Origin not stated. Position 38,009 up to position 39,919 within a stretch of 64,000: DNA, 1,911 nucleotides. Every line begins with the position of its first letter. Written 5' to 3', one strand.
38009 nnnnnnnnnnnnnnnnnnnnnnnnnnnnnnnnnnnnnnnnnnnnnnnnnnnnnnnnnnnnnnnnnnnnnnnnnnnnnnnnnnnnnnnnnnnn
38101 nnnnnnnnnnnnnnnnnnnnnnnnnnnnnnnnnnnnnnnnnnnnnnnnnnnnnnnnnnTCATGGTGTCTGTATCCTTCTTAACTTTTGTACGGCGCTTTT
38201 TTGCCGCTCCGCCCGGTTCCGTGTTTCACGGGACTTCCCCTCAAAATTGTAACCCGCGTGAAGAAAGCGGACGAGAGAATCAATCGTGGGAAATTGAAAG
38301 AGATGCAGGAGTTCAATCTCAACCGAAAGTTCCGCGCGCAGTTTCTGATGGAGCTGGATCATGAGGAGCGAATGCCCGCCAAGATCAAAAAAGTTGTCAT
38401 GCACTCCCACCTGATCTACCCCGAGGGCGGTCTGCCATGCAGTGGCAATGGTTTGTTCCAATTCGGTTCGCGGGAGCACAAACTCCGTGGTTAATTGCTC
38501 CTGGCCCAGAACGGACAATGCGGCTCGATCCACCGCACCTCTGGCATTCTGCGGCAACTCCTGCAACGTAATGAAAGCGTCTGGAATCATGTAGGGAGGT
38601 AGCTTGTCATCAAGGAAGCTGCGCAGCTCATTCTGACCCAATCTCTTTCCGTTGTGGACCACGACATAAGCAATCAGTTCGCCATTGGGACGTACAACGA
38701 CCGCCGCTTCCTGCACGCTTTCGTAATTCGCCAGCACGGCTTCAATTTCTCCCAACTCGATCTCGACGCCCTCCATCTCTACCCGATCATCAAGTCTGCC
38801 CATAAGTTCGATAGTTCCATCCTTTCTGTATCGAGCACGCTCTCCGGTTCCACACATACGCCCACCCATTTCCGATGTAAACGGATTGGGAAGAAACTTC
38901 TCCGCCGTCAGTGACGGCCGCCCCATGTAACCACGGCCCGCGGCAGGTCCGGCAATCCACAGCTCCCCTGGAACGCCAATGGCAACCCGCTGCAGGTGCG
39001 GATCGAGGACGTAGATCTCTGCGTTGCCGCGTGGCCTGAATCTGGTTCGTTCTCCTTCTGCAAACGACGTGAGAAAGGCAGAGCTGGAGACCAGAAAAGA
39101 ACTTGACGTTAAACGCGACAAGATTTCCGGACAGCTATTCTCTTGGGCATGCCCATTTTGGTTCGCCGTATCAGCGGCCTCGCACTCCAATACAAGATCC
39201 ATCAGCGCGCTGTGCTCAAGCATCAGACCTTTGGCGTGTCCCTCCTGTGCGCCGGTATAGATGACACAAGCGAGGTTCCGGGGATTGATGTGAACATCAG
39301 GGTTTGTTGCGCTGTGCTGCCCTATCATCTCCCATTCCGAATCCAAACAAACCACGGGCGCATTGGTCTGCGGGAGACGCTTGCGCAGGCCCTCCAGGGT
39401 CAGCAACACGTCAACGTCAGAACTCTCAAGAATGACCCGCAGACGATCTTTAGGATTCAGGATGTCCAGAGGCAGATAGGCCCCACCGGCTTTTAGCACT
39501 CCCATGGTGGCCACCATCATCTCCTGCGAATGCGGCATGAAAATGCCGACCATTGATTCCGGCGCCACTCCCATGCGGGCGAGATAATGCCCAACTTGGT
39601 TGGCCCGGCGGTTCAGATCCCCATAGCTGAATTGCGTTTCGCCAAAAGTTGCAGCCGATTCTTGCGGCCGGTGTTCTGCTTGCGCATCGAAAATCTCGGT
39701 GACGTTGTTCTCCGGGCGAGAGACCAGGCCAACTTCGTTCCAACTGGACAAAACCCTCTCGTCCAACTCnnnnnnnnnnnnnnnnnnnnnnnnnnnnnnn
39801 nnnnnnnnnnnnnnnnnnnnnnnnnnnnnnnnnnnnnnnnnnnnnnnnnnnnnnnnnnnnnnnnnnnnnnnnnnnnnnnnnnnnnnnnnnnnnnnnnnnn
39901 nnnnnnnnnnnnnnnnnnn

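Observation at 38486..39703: Gutted adenylation domain retained in frame in NRPS2 module 3, directly upstream of the PKS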

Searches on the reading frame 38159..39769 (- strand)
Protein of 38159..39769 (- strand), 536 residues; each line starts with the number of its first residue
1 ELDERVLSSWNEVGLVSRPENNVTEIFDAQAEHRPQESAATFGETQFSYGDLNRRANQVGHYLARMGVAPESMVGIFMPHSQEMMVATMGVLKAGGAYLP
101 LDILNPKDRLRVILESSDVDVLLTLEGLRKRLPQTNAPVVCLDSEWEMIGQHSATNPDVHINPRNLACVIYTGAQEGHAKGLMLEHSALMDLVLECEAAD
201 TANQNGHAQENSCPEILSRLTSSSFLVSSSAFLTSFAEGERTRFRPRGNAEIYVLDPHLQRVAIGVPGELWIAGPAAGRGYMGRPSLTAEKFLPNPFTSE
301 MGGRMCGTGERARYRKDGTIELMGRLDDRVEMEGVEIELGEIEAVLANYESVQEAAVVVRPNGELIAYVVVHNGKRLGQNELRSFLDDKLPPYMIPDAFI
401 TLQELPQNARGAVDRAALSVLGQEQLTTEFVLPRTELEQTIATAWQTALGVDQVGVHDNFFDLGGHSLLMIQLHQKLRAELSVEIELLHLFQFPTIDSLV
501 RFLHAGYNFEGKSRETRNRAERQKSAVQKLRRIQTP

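Call 8: find_homologous_proteins(query=window:38162-39754:-, max_evalue=1e-10)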
Query seq(531 aa) (531 aa): 2434 proteins with E <= 1e-10 among 8000 candidates; the best 120 are listed.
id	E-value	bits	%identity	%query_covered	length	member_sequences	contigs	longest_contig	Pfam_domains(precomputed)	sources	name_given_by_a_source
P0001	8.1e-287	970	83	100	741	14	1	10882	PF00668.26,PF00550.32,PF00501.35,PF13193.13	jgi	jgi:non-ribosomal peptide synthetase component F/acyl carrier protein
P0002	1.6e-283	959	82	100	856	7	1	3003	PF00668.26,PF00550.32,PF00501.35,PF13193.13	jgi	jgi:non-ribosomal peptide synthetase component F/acyl carrier protein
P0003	1.0e-281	953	80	100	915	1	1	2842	PF00668.26,PF00550.32,PF00501.35,PF13193.13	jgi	jgi:non-ribosomal peptide synthetase component F/acyl carrier protein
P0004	4.6e-276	934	78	100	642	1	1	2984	PF00668.26,PF00550.32,PF00501.35,PF13193.13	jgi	jgi:non-ribosomal peptide synthetase component F/acyl carrier protein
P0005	3.6e-271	918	78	100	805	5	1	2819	PF00668.26,PF00550.32,PF00501.35,PF13193.13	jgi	jgi:non-ribosomal peptide synthetase component F/acyl carrier protein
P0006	6.5e-264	894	88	87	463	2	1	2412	PF00550.32,PF00501.35,PF13193.13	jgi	jgi:acyl-CoA synthetase (AMP-forming)/AMP-acid ligase II/acyl carrier protein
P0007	3.2e-261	886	74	100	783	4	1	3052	PF00668.26,PF00550.32,PF00501.35,PF13193.13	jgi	jgi:non-ribosomal peptide synthetase component F/acyl carrier protein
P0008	4.7e-261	885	74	100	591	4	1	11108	PF00550.32,PF00501.35,PF13193.13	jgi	jgi:acyl-CoA synthetase (AMP-forming)/AMP-acid ligase II/acyl carrier protein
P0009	3.3e-253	859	73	100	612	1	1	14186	PF00668.26,PF00550.32,PF00501.35,PF13193.13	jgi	-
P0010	7.7e-246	835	83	85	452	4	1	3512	PF00550.32,PF00501.35,PF13193.13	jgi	-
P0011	9.5e-246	834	77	91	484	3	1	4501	PF00550.32,PF00501.35,PF13193.13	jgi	jgi:acyl-CoA synthetase (AMP-forming)/AMP-acid ligase II/acyl carrier protein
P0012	6.2e-243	825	80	87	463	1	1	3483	PF00550.32,PF00501.35,PF13193.13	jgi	jgi:acyl-CoA synthetase (AMP-forming)/AMP-acid ligase II/acyl carrier protein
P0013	2.5e-241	820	70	100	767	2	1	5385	PF00668.26,PF00550.32,PF00501.35,PF13193.13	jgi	jgi:non-ribosomal peptide synthetase component F/aryl carrier-like protein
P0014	9.1e-240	815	78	87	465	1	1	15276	PF00550.32,PF00501.35,PF13193.13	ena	-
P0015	3.7e-238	809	76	89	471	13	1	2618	PF00550.32,PF00501.35,PF13193.13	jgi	jgi:acyl-CoA synthetase (AMP-forming)/AMP-acid ligase II/acyl carrier protein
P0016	8.8e-230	782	78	85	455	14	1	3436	PF00550.32,PF00501.35,PF13193.13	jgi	jgi:acyl-coenzyme A synthetase/AMP-(fatty) acid ligase/acyl carrier protein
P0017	3.2e-228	777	78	83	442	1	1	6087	PF00550.32,PF00501.35,PF13193.13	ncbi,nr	ncbi:MAG TPA: AMP-binding protein, partial [Candidatus Elarobacter sp.]|nr:AMP-binding protein [Cand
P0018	7.5e-224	762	66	100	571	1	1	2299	PF00550.32,PF00501.35,PF13193.13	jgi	jgi:acyl carrier protein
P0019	5.8e-220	749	63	100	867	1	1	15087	PF00668.26,PF00550.32,PF00501.35,PF13193.13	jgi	jgi:non-ribosomal peptide synthetase component F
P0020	2.8e-216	737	83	74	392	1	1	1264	PF00550.32,PF00501.35,PF13193.13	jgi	-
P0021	8.0e-207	706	78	78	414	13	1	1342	PF00550.32,PF00501.35,PF13193.13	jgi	jgi:aryl carrier-like protein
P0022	2.1e-205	701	79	75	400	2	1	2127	PF00550.32,PF00501.35,PF13193.13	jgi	-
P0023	5.3e-170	585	79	63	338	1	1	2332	PF00550.32,PF13193.13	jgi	jgi:acyl carrier protein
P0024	1.8e-165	570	64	77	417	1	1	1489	PF00550.32,PF13193.13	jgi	jgi:acyl carrier protein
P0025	4.2e-164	565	79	60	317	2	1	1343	PF00550.32,PF00501.35,PF13193.13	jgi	jgi:acyl carrier protein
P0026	1.5e-162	560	80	60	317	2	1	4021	PF00550.32,PF13193.13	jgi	jgi:acyl carrier protein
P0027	9.5e-162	557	78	61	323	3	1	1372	PF00550.32,PF13193.13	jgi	jgi:acyl carrier protein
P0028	2.4e-157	543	77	60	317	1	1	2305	PF00550.32,PF13193.13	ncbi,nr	ncbi:MAG TPA: phosphopantetheine-binding protein [Alphaproteobacteria bacterium]|nr:phosphopantethei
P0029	1.6e-150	520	66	69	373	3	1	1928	PF00550.32,PF00501.35,PF13193.13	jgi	jgi:acyl carrier protein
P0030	2.0e-147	510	76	32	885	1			PF00668.26,PF00550.32,PF00501.35,PF13193.13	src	-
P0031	1.5e-142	494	42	50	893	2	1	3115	PF00550.32,PF00501.35,PF13193.13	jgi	jgi:amino acid adenylation domain-containing protein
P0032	3.6e-121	423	45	54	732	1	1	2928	PF00668.26,PF00550.32,PF00501.35,PF13193.13,PF23297.2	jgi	jgi:amino acid adenylation domain-containing protein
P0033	6.8e-119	416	45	55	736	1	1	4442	PF00668.26,PF00550.32,PF00501.35,PF13193.13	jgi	jgi:amino acid adenylation domain-containing protein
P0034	7.8e-118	412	44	53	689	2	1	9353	PF00668.26,PF00550.32,PF00501.35,PF13193.13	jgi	jgi:amino acid adenylation domain-containing protein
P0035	3.8e-117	410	45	54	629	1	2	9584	PF00550.32,PF00501.35,PF13193.13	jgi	jgi:amino acid adenylation domain-containing protein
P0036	5.9e-117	410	47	53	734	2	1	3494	PF00668.26,PF00550.32,PF00501.35,PF13193.13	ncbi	ncbi:MAG: amino acid adenylation domain-containing protein, partial [Pyrinomonadaceae bacterium]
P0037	7.0e-117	409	44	58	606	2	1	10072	PF00550.32,PF00501.35,PF13193.13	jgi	jgi:amino acid adenylation domain-containing protein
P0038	7.0e-117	409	44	52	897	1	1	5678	PF00668.26,PF00550.32,PF00501.35,PF13193.13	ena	-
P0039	1.1e-116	409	45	54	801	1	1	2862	PF00668.26,PF00550.32,PF00501.35,PF13193.13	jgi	jgi:amino acid adenylation domain-containing protein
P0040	1.1e-116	409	45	55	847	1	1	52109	PF00668.26,PF00550.32,PF00501.35,PF13193.13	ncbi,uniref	ncbi:amino acid adenylation domain-containing protein [Microcoleus sp. Pol7_A1]|uniref:amino acid ad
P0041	2.9e-116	407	44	54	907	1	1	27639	PF00668.26,PF00550.32,PF00501.35,PF13193.13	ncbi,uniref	ncbi:amino acid adenylation domain-containing protein [Microcoleus sp. MOSTC5]|uniref:amino acid ade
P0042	1.8e-115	405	44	57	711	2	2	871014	PF00668.26,PF00550.32,PF00501.35,PF13193.13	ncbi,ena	-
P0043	1.7e-114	401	46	49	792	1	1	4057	PF00668.26,PF00550.32,PF00501.35,PF13193.13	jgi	jgi:amino acid adenylation domain-containing protein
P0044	1.8e-114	401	45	54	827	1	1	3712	PF00668.26,PF00550.32,PF00501.35,PF13193.13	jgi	jgi:amino acid adenylation domain-containing protein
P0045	3.8e-114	400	48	49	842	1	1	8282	PF00668.26,PF00550.32,PF00501.35,PF13193.13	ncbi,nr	ncbi:MAG: amino acid adenylation domain-containing protein, partial [Pseudanabaenales cyanobacterium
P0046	4.8e-113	397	43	54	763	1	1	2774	PF00668.26,PF00550.32,PF00501.35,PF13193.13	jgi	jgi:amino acid adenylation domain-containing protein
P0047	5.7e-113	396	47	55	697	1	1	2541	PF00668.26,PF00550.32,PF00501.35,PF13193.13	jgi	jgi:amino acid adenylation domain-containing protein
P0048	1.5e-112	395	46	53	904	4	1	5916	PF00668.26,PF00550.32,PF00501.35,PF13193.13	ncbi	ncbi:MAG: non-ribosomal peptide synthetase, partial [Verrucomicrobia bacterium]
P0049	2.1e-112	395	46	54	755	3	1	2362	PF00668.26,PF00550.32,PF00501.35,PF13193.13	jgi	jgi:amino acid adenylation domain-containing protein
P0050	2.4e-111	391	44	54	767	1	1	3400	PF00668.26,PF00550.32,PF00501.35,PF13193.13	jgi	jgi:amino acid adenylation domain-containing protein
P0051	4.4e-111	390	45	53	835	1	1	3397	PF00668.26,PF00550.32,PF00501.35,PF13193.13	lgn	-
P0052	4.8e-111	390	44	53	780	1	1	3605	PF00668.26,PF00550.32,PF00501.35,PF13193.13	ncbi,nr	ncbi:MAG TPA: amino acid adenylation domain-containing protein, partial [Pyrinomonadaceae bacterium]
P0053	9.4e-111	389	48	51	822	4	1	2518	PF00668.26,PF00550.32,PF00501.35,PF13193.13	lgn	-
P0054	2.1e-110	388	42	54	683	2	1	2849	PF00668.26,PF00550.32,PF00501.35,PF13193.13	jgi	jgi:amino acid adenylation domain-containing protein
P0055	3.2e-110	387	44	55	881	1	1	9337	PF00668.26,PF00550.32,PF00501.35,PF13193.13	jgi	jgi:surfactin family lipopeptide synthetase A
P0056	5.3e-110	387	41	53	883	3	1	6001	PF00668.26,PF00550.32,PF00501.35,PF13193.13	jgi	jgi:amino acid adenylation domain-containing protein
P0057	3.4e-108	381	49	49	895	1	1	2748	PF00668.26,PF00550.32,PF00501.35,PF13193.13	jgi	jgi:amino acid adenylation domain-containing protein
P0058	4.0e-108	380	48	48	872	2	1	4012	PF00668.26,PF00550.32,PF00501.35,PF13193.13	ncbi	ncbi:MAG: non-ribosomal peptide synthetase, partial [Burkholderiales bacterium]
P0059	1.1e-107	379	45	54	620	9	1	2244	PF00550.32,PF00501.35,PF13193.13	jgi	jgi:amino acid adenylation domain-containing protein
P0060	1.8e-107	378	44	51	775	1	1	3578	PF00668.26,PF00550.32,PF00501.35,PF13193.13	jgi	jgi:amino acid adenylation domain-containing protein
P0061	2.5e-107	378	48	49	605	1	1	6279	PF00550.32,PF00501.35,PF13193.13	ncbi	-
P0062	2.6e-107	378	44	48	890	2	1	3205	PF00668.26,PF00550.32,PF00501.35,PF13193.13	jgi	jgi:amino acid adenylation domain-containing protein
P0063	3.3e-107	377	43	49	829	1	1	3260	PF00668.26,PF00550.32,PF00501.35,PF13193.13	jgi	jgi:aspartate racemase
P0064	3.6e-107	377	42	54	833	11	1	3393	PF00668.26,PF00550.32,PF00501.35,PF13193.13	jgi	jgi:amino acid adenylation domain-containing protein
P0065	6.6e-107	376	46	48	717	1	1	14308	PF00668.26,PF00550.32,PF00501.35,PF13193.13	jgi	-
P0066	9.2e-107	376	40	52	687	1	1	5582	PF00668.26,PF00550.32,PF00501.35,PF13193.13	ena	-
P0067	9.7e-107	376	45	54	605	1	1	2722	PF00550.32,PF00501.35,PF13193.13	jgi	-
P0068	1.0e-106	376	45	49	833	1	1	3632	PF00668.26,PF00550.32,PF00501.35,PF13193.13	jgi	jgi:amino acid adenylation domain-containing protein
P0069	2.0e-106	375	43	50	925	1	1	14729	PF00550.32,PF12697.14,PF00501.35,PF13193.13,PF00975.27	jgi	jgi:aspartate racemase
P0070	8.4e-106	373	48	48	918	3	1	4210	PF00550.32,PF00501.35,PF13193.13,PF00975.27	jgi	jgi:aspartate racemase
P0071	9.9e-106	373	47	49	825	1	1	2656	PF00668.26,PF00550.32,PF00501.35,PF13193.13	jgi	-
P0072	1.2e-105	372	35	96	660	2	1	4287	PF00550.32,PF00501.35,PF13193.13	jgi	jgi:amino acid adenylation domain-containing protein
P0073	1.4e-105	372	39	64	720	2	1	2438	PF00668.26,PF00550.32,PF00501.35,PF13193.13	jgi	jgi:amino acid adenylation domain-containing protein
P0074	1.4e-105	372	44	48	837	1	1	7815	PF00668.26,PF00550.32,PF00501.35,PF13193.13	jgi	jgi:amino acid adenylation domain-containing protein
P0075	1.5e-105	372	44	47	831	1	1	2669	PF00668.26,PF00550.32,PF00501.35,PF13193.13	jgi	-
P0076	2.5e-105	371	43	54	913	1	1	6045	PF00668.26,PF00550.32,PF00501.35,PF13193.13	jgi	jgi:amino acid adenylation domain-containing protein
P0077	2.8e-105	371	46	49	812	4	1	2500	PF00668.26,PF00550.32,PF00501.35,PF13193.13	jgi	jgi:amino acid adenylation domain-containing protein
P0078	3.1e-105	371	44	49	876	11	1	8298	PF00550.32,PF00132.31,PF00501.35,PF13193.13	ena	-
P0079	4.1e-105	371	38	54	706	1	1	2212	PF00668.26,PF00550.32,PF00501.35,PF13193.13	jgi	jgi:amino acid adenylation domain-containing protein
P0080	5.3e-105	370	44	45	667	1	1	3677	PF00550.32,PF00501.35,PF13193.13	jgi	jgi:amino acid adenylation domain-containing protein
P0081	5.4e-105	370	47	48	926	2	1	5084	PF00668.26,PF00550.32,PF00501.35,PF13193.13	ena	-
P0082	7.8e-105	370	46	53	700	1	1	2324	PF00668.26,PF00550.32,PF00501.35,PF13193.13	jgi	-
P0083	7.9e-105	370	45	54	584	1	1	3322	PF00550.32,PF00501.35,PF13193.13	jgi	jgi:amino acid adenylation domain-containing protein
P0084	9.2e-105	369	45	59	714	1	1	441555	PF00550.32,PF00501.35,PF13193.13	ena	-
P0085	1.1e-104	369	44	54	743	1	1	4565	PF00668.26,PF27279.1,PF00550.32,PF00501.35,PF13193.13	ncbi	ncbi:MAG: amino acid adenylation domain-containing protein, partial [Nodularia sp. (in: Bacteria)]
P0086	1.6e-104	369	44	54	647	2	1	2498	PF00550.32,PF00501.35,PF13193.13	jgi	jgi:amino acid adenylation domain-containing protein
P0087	2.1e-104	368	45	49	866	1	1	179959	PF00550.32,PF00501.35,PF13193.13,PF00975.27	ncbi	-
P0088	2.4e-104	368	47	49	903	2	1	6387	PF00550.32,PF12697.14,PF00501.35,PF13193.13,PF00975.27,PF12146.16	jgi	-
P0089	2.4e-104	368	48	48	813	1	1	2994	PF00668.26,PF00550.32,PF00501.35,PF13193.13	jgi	jgi:amino acid adenylation domain-containing protein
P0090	2.5e-104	368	46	53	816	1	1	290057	PF00668.26,PF00550.32,PF00501.35,PF13193.13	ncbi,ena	-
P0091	2.8e-104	368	44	51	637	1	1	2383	PF00550.32,PF00501.35,PF13193.13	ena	-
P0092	3.1e-104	368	45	49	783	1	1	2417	PF00668.26,PF00550.32,PF00501.35,PF13193.13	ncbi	-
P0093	3.6e-104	367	41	54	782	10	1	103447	PF00668.26,PF00550.32,PF00501.35,PF13193.13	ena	-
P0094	4.6e-104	367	48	48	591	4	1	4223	PF00550.32,PF00501.35,PF13193.13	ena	-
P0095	4.9e-104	367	45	55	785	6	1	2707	PF00668.26,PF00550.32,PF00501.35,PF13193.13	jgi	jgi:amino acid adenylation domain-containing protein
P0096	5.9e-104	367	46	48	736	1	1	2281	PF00668.26,PF00550.32,PF00501.35,PF13193.13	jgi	-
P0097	6.2e-104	367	45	49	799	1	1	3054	PF00668.26,PF00550.32,PF00501.35,PF13193.13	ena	-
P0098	6.4e-104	367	44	52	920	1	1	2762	PF00668.26,PF00550.32,PF00501.35,PF13193.13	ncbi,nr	ncbi:MAG TPA: amino acid adenylation domain-containing protein, partial [Chloroflexi bacterium]|nr:a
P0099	6.6e-104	367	41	54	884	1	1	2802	PF00668.26,PF00550.32,PF00501.35,PF13193.13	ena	-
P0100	8.2e-104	366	46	47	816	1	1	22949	PF00668.26,PF00550.32,PF00501.35,PF13193.13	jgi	jgi:amino acid adenylation domain-containing protein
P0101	9.2e-104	366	45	49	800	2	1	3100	PF00668.26,PF00550.32,PF00501.35,PF13193.13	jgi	-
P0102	9.5e-104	366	44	49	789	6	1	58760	PF00668.26,PF00550.32,PF00501.35,PF13193.13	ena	-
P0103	1.0e-103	366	44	48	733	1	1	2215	PF00668.26,PF00550.32,PF00501.35,PF13193.13,PF23297.2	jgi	jgi:amino acid adenylation domain-containing protein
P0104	1.3e-103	366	43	59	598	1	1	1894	PF00550.32,PF00501.35,PF13193.13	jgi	jgi:amino acid adenylation domain-containing protein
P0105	1.7e-103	365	45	49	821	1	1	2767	PF00668.26,PF00550.32,PF00501.35,PF13193.13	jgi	-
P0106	1.7e-103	365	45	56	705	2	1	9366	PF00668.26,PF00550.32,PF00501.35,PF13193.13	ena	-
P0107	2.1e-103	365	42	55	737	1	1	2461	PF00668.26,PF00550.32,PF00501.35,PF13193.13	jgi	jgi:amino acid adenylation domain-containing protein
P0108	2.3e-103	365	45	49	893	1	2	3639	PF00668.26,PF00550.32,PF00501.35,PF13193.13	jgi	jgi:amino acid adenylation domain-containing protein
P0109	3.7e-103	364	43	53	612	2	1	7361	PF00550.32,PF00501.35,PF13193.13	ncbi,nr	ncbi:MAG TPA: amino acid adenylation domain-containing protein, partial [Verrucomicrobiae bacterium]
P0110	5.1e-103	364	39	58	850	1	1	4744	PF00550.32,PF00501.35,PF13193.13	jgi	jgi:amino acid adenylation domain-containing protein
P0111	5.6e-103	363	47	47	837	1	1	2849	PF00668.26,PF00550.32,PF00501.35,PF13193.13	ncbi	ncbi:MAG TPA: amino acid adenylation domain-containing protein, partial [Ktedonobacteraceae bacteriu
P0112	5.7e-103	363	46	48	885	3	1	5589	PF00668.26,PF00550.32,PF00501.35,PF13193.13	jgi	jgi:amino acid adenylation domain-containing protein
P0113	6.7e-103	363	43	54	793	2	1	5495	PF00668.26,PF00550.32,PF00501.35,PF13193.13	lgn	-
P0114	8.0e-103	363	40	55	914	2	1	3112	PF00668.26,PF00550.32,PF00501.35,PF13193.13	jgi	jgi:amino acid adenylation domain-containing protein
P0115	8.1e-103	363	46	49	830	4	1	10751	PF00668.26,PF00550.32,PF00501.35,PF13193.13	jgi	-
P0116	1.4e-102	362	43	55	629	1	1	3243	PF00550.32,PF00501.35,PF13193.13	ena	-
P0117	1.6e-102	362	43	53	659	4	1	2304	PF00550.32,PF00501.35,PF13193.13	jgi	jgi:amino acid adenylation domain-containing protein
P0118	2.3e-102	361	41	60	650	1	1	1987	PF00550.32,PF00501.35,PF13193.13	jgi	jgi:amino acid adenylation domain-containing protein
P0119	3.0e-102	361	43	48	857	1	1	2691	PF00668.26,PF00550.32,PF00501.35,PF13193.13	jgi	jgi:amino acid adenylation domain-containing protein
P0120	3.4e-102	361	48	49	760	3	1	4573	PF00668.26,PF00550.32,PF00501.35,PF13193.13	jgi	jgi:amino acid adenylation domain-containing protein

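Call 15: find_related_loci(query=window:38159-39751:-, collection=genome_contigs, flank=10000)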
Query window:38159-39751:- (530 aa) in genome_contigs; peptide patterns used: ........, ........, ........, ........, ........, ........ (x = any residue, [..] = any of these).
600 stretches matched a pattern (row limit reached: there are more); 555 encode a relative of the query (tblastn E <= 1e-3); the best 80 are kept; 80 distinct loci.
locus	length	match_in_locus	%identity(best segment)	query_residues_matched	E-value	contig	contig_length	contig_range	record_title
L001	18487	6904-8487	83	1-529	0e+0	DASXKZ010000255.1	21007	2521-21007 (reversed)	MAG TPA_asm: Candidatus Angelobacter sp. isolate SMAG_U5289 k141_709175, whole genome shotgun sequence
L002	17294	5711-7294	78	1-529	0e+0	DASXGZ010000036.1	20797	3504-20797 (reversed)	MAG TPA_asm: Candidatus Angelobacter sp. isolate SMAG_U5179 k141_533862, whole genome shotgun sequence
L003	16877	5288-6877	77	1-530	0e+0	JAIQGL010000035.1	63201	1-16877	MAG: Terriglobia bacterium isolate S3 SRVP18_trench_7_20cm_scaffold_145, whole genome shotgun sequence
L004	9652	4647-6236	78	1-529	0e+0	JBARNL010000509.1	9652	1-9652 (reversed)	MAG: Candidatus Angelobacter sp. isolate MFD06411_ilm_asm_bin1 k127_44222, whole genome shotgun sequence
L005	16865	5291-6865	76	1-528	0e+0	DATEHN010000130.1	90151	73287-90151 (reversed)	MAG TPA_asm: Candidatus Angelobacter sp. isolate SMAG_U8812 k141_2349136, whole genome shotgun sequence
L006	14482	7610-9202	75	1-530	0e+0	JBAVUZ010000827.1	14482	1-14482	MAG: Candidatus Angelobacter sp. isolate MFD02947_ilm_asm_bin15 k127_122907, whole genome shotgun sequence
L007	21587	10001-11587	76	1-529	0e+0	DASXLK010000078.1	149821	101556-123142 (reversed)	MAG TPA_asm: Candidatus Angelobacter sp. isolate SMAG_U5300 k141_43277, whole genome shotgun sequence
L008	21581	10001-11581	74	1-529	0e+0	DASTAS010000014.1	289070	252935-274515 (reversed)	MAG TPA_asm: Candidatus Angelobacter sp. isolate SMAG_U743 k141_1042703, whole genome shotgun sequence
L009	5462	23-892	46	239-522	3e-78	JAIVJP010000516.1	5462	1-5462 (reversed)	MAG: Acidobacteria bacterium isolate MAG56 MTG56_53546, whole genome shotgun sequence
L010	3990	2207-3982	48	14-497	9e-77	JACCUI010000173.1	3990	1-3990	MAG: Pyrinomonadaceae bacterium isolate MGR_bin96 SD2897-2912_k127_5762953, whole genome shotgun sequence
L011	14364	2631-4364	34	37-523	4e-74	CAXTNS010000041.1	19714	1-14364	MAG TPA_asm: uncultured Thermoanaerobaculia bacterium isolate public_SRR14722161_metawrap_bin.3 genome assembly, contig:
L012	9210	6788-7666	43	240-526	3e-73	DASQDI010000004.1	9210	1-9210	MAG TPA_asm: Blastocatellia bacterium isolate SMAG_U11723 k141_428, whole genome shotgun sequence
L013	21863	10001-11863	45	1-528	9e-73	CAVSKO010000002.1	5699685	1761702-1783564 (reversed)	MAG: Blastocatellia bacterium isolate MFD09212.bin.1.217 genome assembly, contig: contig_268, whole genome shotgun seque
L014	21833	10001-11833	43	14-528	1e-72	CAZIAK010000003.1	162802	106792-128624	MAG TPA_asm: uncultured Phycisphaerales bacterium isolate binchicken_co46_894 genome assembly, contig: NODE_95_length_16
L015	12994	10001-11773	48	1-498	2e-72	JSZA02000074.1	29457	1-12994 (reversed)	Candidatus Thiomargarita nelsonii isolate Hydrate Ridge NODE_318_length_29457_cov_120.006_ID_635, whole genome shotgun s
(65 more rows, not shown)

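Call 34: predict_structure(alignment_id=A2)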
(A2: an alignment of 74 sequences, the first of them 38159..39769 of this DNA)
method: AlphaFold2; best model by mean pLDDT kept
length: 536 residues; sequences in the alignment: 74
mean_pLDDT: 85.1   pTM: 0.75
mean pLDDT of the five models: 85.1, 84.5, 84.0, 83.5, 79.9
residues with pLDDT >= 90: 289; 70-90: 162; 50-70: 69; < 50: 16
segments of 3 or more residues with pLDDT < 50: 206-214
pLDDT, mean of each block of 10 residues (from residue 1): 69 56 86 89 84 97 97 96 94 97 93 94 98 97 97 94 92 82 89 61 44 58 69 64 75 93 95 87 89 89 88 91 88 83 95 95 91 88 93 92 92 89 61 91 95 90 90 96 92 95 73 60 77 60
secondary structure, 60 per line:
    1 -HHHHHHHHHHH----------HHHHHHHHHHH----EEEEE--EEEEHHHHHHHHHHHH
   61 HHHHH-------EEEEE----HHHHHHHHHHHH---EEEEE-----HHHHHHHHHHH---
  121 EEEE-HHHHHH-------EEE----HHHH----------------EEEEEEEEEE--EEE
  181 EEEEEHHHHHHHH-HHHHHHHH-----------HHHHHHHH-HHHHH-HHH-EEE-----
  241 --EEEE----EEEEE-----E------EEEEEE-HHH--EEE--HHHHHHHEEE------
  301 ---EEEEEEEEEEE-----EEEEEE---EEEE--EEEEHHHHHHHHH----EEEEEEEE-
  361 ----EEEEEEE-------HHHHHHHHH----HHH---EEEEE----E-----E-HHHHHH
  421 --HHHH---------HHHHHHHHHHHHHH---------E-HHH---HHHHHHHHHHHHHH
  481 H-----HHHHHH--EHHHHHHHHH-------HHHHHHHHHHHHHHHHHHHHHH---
elements in order: H2-12 H23-33 E38-42 E45-48 H49-65 E73-77 H82-93 E97-101 H107-117 E121-124 H126-131 E139-141 H146-149 E166-175 E178-185 H186-193 H195-202 H214-221 H223-227 E233-235 E243-246 E251-255 E268-273 E280-282 H285-291 E292-294 E304-314 E320-325 E329-332 E335-338 H339-347 E352-359 E365-371 H379-387 E398-402 H415-420 H423-426 H436-449 H467-481 H487-492 H496-504 H512-533
